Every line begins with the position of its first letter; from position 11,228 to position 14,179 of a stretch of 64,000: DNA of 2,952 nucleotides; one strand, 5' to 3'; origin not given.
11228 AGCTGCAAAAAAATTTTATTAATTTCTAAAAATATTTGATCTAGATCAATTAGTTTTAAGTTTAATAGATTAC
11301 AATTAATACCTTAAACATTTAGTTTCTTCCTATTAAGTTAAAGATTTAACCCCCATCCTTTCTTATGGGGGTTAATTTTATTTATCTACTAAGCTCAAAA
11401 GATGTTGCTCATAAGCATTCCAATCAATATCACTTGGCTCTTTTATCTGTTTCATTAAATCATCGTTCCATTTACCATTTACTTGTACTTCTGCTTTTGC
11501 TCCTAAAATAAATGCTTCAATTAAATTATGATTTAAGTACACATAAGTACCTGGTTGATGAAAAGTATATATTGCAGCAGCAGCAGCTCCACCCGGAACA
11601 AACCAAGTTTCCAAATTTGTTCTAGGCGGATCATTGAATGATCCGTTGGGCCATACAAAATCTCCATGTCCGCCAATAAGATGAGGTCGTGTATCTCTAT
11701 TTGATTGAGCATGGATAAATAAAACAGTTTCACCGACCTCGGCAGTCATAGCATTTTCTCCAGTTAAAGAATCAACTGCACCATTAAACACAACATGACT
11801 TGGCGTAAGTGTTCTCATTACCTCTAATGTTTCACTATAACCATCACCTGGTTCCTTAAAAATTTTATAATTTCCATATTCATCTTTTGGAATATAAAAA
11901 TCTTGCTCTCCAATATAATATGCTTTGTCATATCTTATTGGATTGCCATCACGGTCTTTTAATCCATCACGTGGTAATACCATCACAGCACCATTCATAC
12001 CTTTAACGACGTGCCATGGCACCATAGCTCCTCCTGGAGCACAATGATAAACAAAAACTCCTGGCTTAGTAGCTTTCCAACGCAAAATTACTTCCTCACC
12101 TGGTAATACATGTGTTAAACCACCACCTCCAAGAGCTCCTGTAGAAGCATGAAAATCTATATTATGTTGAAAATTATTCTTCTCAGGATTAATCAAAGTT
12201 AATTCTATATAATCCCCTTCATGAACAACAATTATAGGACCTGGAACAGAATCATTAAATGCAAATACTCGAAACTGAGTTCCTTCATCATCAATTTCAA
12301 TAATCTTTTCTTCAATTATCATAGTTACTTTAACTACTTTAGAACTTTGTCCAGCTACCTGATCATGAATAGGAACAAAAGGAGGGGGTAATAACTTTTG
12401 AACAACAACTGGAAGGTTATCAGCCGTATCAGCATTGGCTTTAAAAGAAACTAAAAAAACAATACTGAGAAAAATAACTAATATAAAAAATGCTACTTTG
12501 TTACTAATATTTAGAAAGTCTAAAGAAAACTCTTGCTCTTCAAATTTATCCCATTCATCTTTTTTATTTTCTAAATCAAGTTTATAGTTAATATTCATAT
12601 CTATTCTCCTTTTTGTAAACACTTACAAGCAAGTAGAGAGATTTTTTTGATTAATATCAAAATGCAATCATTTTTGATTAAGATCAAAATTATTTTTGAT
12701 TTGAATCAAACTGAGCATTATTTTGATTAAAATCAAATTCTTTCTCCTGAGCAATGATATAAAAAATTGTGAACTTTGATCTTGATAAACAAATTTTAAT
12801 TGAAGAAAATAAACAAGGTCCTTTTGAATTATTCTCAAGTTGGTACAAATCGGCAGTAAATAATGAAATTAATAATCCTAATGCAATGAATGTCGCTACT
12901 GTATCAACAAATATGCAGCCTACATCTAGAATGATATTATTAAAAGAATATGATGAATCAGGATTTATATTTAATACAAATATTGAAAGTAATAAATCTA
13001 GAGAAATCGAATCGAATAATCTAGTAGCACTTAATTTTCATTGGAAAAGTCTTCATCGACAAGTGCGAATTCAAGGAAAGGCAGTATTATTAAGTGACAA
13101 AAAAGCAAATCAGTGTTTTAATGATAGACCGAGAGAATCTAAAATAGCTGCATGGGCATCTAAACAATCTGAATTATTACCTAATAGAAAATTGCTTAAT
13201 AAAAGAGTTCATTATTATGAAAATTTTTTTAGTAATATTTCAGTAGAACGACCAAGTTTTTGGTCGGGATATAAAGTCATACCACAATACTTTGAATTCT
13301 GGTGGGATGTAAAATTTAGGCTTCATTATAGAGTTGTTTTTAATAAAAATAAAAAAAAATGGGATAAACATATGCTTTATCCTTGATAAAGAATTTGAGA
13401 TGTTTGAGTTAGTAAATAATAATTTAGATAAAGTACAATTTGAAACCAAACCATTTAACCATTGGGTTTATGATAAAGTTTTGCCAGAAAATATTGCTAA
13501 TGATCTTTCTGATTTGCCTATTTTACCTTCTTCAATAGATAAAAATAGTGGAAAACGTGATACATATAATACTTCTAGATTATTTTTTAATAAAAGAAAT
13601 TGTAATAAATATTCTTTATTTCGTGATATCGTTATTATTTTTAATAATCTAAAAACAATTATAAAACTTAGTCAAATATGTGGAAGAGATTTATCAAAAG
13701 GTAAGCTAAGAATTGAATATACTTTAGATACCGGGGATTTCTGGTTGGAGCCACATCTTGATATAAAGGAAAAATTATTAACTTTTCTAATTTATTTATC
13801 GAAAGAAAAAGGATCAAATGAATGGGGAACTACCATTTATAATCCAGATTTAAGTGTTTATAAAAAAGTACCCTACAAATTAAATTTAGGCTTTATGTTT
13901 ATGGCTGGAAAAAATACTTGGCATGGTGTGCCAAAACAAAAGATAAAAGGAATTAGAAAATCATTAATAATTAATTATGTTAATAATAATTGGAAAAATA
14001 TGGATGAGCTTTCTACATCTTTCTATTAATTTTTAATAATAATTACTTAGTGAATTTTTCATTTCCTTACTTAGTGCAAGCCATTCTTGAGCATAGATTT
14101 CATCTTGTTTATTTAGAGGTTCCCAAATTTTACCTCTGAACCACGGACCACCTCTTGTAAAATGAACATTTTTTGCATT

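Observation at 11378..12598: Stand-alone nirK with an atypical N-terminus in a streamlined genome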

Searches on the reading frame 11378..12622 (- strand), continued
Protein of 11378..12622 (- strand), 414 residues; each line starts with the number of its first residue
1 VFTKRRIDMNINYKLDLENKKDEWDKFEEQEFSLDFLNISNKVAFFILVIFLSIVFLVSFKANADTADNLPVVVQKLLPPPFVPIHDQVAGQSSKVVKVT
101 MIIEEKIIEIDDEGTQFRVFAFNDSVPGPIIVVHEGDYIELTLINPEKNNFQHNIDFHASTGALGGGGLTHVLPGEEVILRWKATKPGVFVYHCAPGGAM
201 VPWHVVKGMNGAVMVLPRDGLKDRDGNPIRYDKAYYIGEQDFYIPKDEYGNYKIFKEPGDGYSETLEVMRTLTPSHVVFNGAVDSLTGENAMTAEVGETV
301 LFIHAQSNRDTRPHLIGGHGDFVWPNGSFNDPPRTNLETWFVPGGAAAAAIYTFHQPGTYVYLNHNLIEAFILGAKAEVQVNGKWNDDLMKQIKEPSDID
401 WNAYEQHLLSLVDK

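Call 37: find_encoding_contigs(protein=P0025, flank=6000, max_places=2)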
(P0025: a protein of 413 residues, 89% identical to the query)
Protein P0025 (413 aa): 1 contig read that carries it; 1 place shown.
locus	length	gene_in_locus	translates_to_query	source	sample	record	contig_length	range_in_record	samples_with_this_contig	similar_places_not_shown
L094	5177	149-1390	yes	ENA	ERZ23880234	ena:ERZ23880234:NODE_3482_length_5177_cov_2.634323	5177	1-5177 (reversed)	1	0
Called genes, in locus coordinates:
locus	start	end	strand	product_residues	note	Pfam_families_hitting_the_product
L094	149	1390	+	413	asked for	PF07731:Cu-oxidase_2 (faint), PF07732:Cu-oxidase_3 (weak), PF00394:Cu-oxidase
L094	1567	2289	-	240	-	PF00027:cNMP_binding, PF13545:HTH_Crp_2, PF00325:Crp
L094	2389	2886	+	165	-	-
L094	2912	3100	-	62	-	-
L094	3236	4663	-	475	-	PF01293:PEPCK_ATP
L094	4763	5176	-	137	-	?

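Call 38: find_encoding_contigs(protein=P0035, flank=6000, max_places=2)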
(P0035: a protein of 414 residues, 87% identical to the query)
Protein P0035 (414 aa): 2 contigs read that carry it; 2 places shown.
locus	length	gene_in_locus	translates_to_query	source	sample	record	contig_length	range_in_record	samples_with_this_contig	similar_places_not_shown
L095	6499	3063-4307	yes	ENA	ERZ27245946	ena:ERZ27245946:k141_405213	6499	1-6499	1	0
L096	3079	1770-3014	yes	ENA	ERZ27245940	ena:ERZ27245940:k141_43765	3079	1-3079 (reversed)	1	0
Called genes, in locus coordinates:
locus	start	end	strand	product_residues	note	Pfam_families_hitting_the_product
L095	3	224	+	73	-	?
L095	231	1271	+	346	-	PF01408:GFO_IDH_MocA, PF02894:GFO_IDH_MocA_C (faint), PF22725:GFO_IDH_MocA_C3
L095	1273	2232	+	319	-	PF00248:Aldo_ket_red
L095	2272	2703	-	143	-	PF01894:YjbQ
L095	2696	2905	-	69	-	-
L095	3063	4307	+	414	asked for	PF07731:Cu-oxidase_2 (faint), PF07732:Cu-oxidase_3 (weak), PF00394:Cu-oxidase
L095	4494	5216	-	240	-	PF00027:cNMP_binding, PF13545:HTH_Crp_2, PF00325:Crp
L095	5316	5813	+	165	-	-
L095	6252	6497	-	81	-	?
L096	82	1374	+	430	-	PF00860:Xan_ur_permease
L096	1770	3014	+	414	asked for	PF07731:Cu-oxidase_2 (faint), PF07732:Cu-oxidase_3 (weak), PF00394:Cu-oxidase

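Call 39: find_encoding_contigs(protein=P0047, flank=6000, max_places=2)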
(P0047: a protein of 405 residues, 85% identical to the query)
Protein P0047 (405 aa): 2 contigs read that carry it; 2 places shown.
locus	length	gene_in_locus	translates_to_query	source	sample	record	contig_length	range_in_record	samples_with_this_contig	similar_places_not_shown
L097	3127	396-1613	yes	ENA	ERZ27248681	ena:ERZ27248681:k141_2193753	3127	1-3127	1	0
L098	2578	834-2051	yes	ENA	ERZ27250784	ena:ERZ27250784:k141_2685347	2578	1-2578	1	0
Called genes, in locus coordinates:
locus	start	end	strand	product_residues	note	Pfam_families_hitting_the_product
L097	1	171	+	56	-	?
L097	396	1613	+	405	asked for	PF07731:Cu-oxidase_2 (faint), PF07732:Cu-oxidase_3 (weak), PF00394:Cu-oxidase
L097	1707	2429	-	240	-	PF00027:cNMP_binding, PF13545:HTH_Crp_2, PF00325:Crp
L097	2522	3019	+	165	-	-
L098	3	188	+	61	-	?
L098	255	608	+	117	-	PF03960:ArsC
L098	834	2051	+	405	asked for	PF07731:Cu-oxidase_2 (faint), PF07732:Cu-oxidase_3 (weak), PF00394:Cu-oxidase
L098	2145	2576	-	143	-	?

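Call 40: find_encoding_contigs(protein=P0061, flank=6000, max_places=2)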
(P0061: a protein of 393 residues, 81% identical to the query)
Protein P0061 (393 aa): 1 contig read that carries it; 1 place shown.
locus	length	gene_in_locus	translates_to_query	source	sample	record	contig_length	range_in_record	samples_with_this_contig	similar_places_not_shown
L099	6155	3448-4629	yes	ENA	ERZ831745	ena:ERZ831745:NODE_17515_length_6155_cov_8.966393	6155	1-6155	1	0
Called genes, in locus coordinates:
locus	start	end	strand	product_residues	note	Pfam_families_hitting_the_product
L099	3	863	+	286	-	?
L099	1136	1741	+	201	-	PF13759:2OG-FeII_Oxy_5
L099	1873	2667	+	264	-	-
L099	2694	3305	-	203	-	PF12766:Pyridox_oxase_2, PF01243:PNPOx_N, PF10590:PNP_phzG_C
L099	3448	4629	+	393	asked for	PF07731:Cu-oxidase_2 (faint), PF07732:Cu-oxidase_3 (weak), PF00394:Cu-oxidase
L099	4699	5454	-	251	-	PF00027:cNMP_binding, PF13545:HTH_Crp_2, PF00325:Crp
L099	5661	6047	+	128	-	PF03706:LPG_synthase_TM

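Call 51: predict_structure(alignment_id=A2)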
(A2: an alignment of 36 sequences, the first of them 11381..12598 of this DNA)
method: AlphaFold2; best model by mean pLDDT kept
length: 406 residues; sequences in the alignment: 36
mean_pLDDT: 46.9   pTM: 0.45
mean pLDDT of the five models: 46.9, 45.2, 42.6, 41.4, 40.8
residues with pLDDT >= 90: 0; 70-90: 59; 50-70: 115; < 50: 232
segments of 3 or more residues with pLDDT < 50: 72-82, 102-109, 150-160, 180-203, 224-240, 242-391
pLDDT, mean of each block of 10 residues (from residue 1): 55 65 55 67 79 59 70 47 67 71 48 60 68 80 59 36 73 64 45 34 51 52 47 34 40 28 23 30 38 34 22 25 28 26 29 29 25 26 31 52 52
secondary structure, 60 per line:
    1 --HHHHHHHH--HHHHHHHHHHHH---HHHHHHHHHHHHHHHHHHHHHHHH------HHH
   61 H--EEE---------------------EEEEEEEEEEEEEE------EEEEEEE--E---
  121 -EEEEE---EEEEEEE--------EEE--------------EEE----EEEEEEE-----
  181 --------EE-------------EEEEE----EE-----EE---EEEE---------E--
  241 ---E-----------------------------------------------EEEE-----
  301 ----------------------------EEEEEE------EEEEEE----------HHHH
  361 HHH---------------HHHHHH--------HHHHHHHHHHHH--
elements in order: H3-10 H13-24 H28-51 H58-61 E64-66 E88-101 E108-114 E122-126 E130-136 E145-147 E162-164 E169-175 E204-208 E225-228 E292-295 E329-334 E341-346 H357-363 H379-384 H393-404
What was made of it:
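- The AlphaFold2 model of NirK was unusable (pLDDT 47, call 51).
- Tried and rejected: With a 36-sequence alignment it gave pLDDT 47 (call 51).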

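Call 53: find_related_loci(query=window:11378-12598:-, collection=viral_contigs, flank=10000)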
Query window:11378-12598:- (406 aa) in viral_contigs; peptide patterns used: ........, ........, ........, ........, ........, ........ (x = any residue, [..] = any of these).
10 stretches matched a pattern, but none encodes a relative of the query by tblastn (E <= 1e-3).

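Call 54: find_related_loci(query=A2, collection=viral_contigs, flank=10000)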
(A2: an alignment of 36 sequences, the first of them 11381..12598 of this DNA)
Query A2 (406 aa) in viral_contigs; peptide patterns used: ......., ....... (x = any residue, [..] = any of these).
31 stretches matched a pattern, but none encodes a relative of the query by tblastn (E <= 1e-3).

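Call 74: find_encoding_contigs(protein=P0068, flank=5000, max_places=2)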
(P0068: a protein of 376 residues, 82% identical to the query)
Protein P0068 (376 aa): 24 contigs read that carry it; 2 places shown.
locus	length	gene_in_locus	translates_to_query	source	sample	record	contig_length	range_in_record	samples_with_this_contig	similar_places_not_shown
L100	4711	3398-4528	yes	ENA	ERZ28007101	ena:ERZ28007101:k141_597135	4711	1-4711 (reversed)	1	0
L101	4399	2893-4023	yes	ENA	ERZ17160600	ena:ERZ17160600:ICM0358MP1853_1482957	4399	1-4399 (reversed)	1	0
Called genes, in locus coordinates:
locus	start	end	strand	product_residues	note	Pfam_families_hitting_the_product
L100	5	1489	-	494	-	PF01970:TctA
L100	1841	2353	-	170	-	-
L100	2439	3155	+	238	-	PF00027:cNMP_binding, PF13545:HTH_Crp_2, PF00325:Crp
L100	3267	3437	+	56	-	-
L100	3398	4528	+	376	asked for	PF07731:Cu-oxidase_2 (faint), PF07732:Cu-oxidase_3 (weak), PF00394:Cu-oxidase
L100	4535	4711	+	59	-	?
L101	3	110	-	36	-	?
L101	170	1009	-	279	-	-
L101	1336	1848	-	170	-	-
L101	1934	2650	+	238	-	PF00027:cNMP_binding, PF13545:HTH_Crp_2, PF00325:Crp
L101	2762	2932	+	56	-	-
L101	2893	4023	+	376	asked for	PF07731:Cu-oxidase_2 (faint), PF07732:Cu-oxidase_3 (weak), PF00394:Cu-oxidase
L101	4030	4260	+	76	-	-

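Call 75: find_encoding_contigs(protein=P0112, flank=8000, max_places=2)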
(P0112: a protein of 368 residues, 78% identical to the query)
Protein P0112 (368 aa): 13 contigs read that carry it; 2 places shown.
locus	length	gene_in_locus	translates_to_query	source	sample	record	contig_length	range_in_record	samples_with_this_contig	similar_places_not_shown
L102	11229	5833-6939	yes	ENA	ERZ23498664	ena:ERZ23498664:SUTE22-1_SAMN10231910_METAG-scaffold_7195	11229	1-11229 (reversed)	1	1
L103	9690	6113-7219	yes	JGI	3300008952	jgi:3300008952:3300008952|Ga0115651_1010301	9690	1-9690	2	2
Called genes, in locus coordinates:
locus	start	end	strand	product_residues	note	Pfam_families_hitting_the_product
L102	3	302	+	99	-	?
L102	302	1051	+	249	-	PF01012:ETF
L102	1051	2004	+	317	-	PF01012:ETF, PF00766:ETF_alpha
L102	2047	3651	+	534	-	PF00890:FAD_binding_2 (faint), PF01266:DAO (weak), PF01946:Thi4 (weak), PF13450:NAD_binding_8 (weak), PF21162:ETFQO_UQ-bd, PF05187:Fer4_ETF_QO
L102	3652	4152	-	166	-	-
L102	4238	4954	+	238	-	PF00027:cNMP_binding, PF13545:HTH_Crp_2, PF00325:Crp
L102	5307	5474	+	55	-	-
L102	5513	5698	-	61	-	-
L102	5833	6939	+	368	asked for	PF07731:Cu-oxidase_2 (faint), PF07732:Cu-oxidase_3 (weak)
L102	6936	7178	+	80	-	-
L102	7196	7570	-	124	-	PF09996:DUF2237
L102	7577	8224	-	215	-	PF13759:2OG-FeII_Oxy_5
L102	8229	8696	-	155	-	PF01502:PRA-CH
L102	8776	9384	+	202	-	PF01227:GTP_cyclohydroI, PF14489:QueF (faint)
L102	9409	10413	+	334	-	PF08240:ADH_N, PF00107:ADH_zinc_N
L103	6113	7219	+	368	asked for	PF07731:Cu-oxidase_2 (faint), PF07732:Cu-oxidase_3 (weak)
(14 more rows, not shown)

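Call 76: find_encoding_contigs(protein=P0108, flank=5000, max_places=2)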
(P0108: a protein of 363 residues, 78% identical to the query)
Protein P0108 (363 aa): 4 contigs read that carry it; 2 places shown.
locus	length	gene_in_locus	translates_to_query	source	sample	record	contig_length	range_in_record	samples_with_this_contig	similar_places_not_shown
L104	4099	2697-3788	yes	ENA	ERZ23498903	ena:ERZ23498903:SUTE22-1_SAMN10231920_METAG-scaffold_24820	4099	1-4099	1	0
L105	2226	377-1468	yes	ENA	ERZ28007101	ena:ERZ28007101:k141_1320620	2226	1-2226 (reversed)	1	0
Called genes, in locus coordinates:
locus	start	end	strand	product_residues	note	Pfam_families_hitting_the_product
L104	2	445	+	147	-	?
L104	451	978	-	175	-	-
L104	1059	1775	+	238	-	PF00027:cNMP_binding, PF13545:HTH_Crp_2, PF00325:Crp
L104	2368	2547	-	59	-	-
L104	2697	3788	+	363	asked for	PF07731:Cu-oxidase_2 (faint), PF07732:Cu-oxidase_3 (weak)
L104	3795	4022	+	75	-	-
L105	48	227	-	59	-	-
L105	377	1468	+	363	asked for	PF07731:Cu-oxidase_2 (faint), PF07732:Cu-oxidase_3 (weak)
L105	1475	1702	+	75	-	-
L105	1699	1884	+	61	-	-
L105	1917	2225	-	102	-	?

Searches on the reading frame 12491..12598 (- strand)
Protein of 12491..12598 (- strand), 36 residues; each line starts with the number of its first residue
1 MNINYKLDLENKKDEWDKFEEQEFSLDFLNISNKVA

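Call 49: search_protein_representatives(alignment_id=A1)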
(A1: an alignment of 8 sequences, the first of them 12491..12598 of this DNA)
Query: 8 sequences, 36 profile positions. Proteins with E-value up to 0.001 (for the whole library): 10; up to 1e-10: 6; up to 1e-30: 0. The best 10 are listed.
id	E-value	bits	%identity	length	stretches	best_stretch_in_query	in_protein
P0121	2.2e-15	72.2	-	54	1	1-36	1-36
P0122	7.7e-15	70.4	-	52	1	1-36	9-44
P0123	8.6e-15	70.3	-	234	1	1-36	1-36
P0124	2.1e-14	69.0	-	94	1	1-36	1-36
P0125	2.4e-11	59.2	-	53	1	1-36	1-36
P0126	7.8e-11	57.6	-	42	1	1-35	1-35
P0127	1.1e-09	53.9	-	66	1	1-35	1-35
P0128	4.2e-09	52.1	-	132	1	1-35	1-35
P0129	5.4e-09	51.7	-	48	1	1-30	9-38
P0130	6.9e-09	51.4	-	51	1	1-29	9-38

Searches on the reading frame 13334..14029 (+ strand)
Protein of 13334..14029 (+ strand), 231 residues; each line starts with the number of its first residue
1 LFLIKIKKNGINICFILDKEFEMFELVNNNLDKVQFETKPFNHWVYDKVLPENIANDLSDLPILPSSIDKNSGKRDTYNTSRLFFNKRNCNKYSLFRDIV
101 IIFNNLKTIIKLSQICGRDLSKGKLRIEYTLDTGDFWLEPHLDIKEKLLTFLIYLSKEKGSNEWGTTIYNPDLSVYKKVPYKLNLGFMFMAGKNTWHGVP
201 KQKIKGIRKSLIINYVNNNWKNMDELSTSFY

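Call 17: search_protein_families(library=pfam, proteins=[window:13334-14029:+], max_evalue=0.01)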
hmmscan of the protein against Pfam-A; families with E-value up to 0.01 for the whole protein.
window:13334-14029:+ (231 aa): 1 family
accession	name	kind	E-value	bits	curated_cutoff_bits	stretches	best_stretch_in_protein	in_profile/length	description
PF13640.12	2OG-FeII_Oxy_3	-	0.00015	23.1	27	1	134-214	7-96/98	2OG-Fe(II) oxygenase superfamily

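Call 48: search_protein_families(library=ncbifam, proteins=[window:13400-14029:+], max_evalue=0.01)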
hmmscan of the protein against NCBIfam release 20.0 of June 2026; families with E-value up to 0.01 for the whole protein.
window:13400-14029:+ (209 aa): 0 families
